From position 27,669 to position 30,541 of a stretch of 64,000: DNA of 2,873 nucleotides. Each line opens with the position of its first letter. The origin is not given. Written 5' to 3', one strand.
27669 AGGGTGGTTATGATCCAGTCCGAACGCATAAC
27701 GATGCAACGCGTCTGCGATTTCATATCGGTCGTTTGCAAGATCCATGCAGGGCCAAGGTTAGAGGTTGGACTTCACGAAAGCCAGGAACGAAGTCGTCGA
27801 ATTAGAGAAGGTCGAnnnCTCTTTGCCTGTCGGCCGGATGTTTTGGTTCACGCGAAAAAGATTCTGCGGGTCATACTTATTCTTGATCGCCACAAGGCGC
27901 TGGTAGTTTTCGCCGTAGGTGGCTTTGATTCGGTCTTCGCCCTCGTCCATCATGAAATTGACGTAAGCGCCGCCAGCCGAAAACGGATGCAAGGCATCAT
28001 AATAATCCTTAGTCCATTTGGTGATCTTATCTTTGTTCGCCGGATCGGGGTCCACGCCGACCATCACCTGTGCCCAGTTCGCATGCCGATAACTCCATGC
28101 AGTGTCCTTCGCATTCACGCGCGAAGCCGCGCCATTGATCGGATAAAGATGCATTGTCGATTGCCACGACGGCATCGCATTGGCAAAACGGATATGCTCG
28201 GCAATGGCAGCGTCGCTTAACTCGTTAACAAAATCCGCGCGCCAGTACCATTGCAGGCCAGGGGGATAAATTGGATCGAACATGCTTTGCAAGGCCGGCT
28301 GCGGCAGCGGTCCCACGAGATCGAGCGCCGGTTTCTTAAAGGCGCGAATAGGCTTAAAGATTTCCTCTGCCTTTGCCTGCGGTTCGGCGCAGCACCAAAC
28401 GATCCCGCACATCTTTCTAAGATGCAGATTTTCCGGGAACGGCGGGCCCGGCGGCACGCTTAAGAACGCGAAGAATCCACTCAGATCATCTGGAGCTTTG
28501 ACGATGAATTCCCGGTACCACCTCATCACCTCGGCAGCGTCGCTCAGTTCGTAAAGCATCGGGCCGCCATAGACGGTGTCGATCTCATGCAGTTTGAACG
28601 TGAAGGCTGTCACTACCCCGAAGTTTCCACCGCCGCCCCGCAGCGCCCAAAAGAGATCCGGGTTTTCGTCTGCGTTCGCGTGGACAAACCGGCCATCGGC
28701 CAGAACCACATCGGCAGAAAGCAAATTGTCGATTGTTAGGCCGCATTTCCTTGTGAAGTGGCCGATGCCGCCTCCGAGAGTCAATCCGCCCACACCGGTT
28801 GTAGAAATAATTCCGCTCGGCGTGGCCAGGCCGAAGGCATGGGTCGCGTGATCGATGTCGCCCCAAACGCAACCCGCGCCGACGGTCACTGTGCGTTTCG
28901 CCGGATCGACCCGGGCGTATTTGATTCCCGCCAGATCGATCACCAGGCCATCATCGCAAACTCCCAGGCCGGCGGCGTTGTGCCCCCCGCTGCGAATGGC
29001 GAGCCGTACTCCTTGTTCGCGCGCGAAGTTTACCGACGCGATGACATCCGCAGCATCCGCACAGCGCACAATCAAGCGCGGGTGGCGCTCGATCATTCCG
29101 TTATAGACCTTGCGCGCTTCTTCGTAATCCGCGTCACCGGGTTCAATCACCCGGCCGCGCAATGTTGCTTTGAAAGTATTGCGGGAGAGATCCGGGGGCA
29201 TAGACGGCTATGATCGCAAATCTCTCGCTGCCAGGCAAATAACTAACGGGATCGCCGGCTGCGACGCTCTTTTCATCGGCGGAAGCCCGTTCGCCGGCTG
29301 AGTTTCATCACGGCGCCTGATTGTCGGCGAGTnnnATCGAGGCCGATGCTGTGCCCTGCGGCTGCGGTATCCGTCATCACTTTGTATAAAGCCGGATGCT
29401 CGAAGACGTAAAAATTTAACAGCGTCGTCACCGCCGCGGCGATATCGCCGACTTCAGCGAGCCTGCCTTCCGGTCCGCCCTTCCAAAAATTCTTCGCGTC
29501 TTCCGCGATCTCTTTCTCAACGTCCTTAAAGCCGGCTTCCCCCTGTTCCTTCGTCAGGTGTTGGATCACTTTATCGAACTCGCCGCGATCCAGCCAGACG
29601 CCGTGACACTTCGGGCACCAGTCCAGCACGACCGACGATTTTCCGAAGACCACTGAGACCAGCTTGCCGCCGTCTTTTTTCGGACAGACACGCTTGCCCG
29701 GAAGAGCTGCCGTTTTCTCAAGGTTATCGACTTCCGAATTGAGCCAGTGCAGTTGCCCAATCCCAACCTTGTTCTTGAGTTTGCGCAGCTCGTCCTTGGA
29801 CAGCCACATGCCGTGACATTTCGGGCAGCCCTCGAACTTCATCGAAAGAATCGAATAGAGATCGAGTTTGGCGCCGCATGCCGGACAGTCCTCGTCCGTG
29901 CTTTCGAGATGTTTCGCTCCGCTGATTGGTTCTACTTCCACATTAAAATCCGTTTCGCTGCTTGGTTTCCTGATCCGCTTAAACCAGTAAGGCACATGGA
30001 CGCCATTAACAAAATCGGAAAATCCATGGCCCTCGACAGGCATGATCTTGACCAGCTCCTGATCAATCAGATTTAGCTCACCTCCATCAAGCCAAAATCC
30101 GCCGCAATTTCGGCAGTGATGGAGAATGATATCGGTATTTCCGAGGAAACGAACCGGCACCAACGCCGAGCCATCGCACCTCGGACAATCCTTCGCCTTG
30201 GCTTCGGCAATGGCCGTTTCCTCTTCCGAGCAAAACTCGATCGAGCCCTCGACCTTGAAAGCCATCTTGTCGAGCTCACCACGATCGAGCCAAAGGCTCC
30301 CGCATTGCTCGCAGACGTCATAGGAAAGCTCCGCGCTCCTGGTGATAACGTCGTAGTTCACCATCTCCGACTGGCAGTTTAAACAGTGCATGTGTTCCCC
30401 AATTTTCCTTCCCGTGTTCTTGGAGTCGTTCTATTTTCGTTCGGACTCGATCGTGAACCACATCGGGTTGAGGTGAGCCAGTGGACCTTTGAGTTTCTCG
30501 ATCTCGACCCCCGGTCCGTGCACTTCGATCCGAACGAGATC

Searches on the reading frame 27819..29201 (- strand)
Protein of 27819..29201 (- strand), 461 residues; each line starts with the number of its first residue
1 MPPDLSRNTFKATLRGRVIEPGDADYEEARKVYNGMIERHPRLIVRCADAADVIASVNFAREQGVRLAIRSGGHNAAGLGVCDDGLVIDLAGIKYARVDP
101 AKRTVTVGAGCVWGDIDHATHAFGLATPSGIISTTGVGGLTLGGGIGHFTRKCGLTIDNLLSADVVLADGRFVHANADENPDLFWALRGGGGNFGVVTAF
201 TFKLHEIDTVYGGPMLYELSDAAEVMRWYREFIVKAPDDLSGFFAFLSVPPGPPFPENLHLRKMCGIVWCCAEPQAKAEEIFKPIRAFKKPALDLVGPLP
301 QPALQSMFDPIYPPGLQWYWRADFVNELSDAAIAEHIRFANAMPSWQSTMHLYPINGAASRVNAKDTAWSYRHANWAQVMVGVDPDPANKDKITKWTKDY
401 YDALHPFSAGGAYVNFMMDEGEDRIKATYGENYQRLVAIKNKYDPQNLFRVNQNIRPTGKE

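Call 70: search_protein_families(library=pfam, proteins=[window:27819-29201:-], max_evalue=0.00001)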
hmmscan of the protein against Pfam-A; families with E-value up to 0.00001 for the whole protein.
window:27819-29201:- (461 aa): 2 families
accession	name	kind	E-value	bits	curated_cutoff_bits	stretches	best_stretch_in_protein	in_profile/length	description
PF01565.28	FAD_binding_4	-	6e-32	110.7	26.4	1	41-175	1-138/139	FAD binding domain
PF08031.17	BBE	-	2.8e-14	53.3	20.6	1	412-456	1-45/45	Berberine and berberine like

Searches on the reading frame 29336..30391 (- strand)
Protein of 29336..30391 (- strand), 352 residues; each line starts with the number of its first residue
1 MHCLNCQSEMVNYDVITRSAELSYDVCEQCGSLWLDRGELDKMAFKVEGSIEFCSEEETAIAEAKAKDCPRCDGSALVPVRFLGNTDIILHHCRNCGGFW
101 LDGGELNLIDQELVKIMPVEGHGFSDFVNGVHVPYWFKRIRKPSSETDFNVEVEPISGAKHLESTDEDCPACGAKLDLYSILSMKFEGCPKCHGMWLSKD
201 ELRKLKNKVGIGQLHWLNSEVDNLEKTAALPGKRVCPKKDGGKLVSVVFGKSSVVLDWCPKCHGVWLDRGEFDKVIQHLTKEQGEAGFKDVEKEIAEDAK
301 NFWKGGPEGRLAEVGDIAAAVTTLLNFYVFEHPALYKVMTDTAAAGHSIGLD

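Call 70: search_protein_families(library=pfam, proteins=[window:29336-30391:-], max_evalue=0.00001)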
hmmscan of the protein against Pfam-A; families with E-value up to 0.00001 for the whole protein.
window:29336-30391:- (352 aa): 1 family
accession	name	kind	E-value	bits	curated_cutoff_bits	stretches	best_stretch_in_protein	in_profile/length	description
PF13453.11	Zn_ribbon_TFIIB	-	5.1e-37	125.4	22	4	68-107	1-36/41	Transcription factor zinc-finger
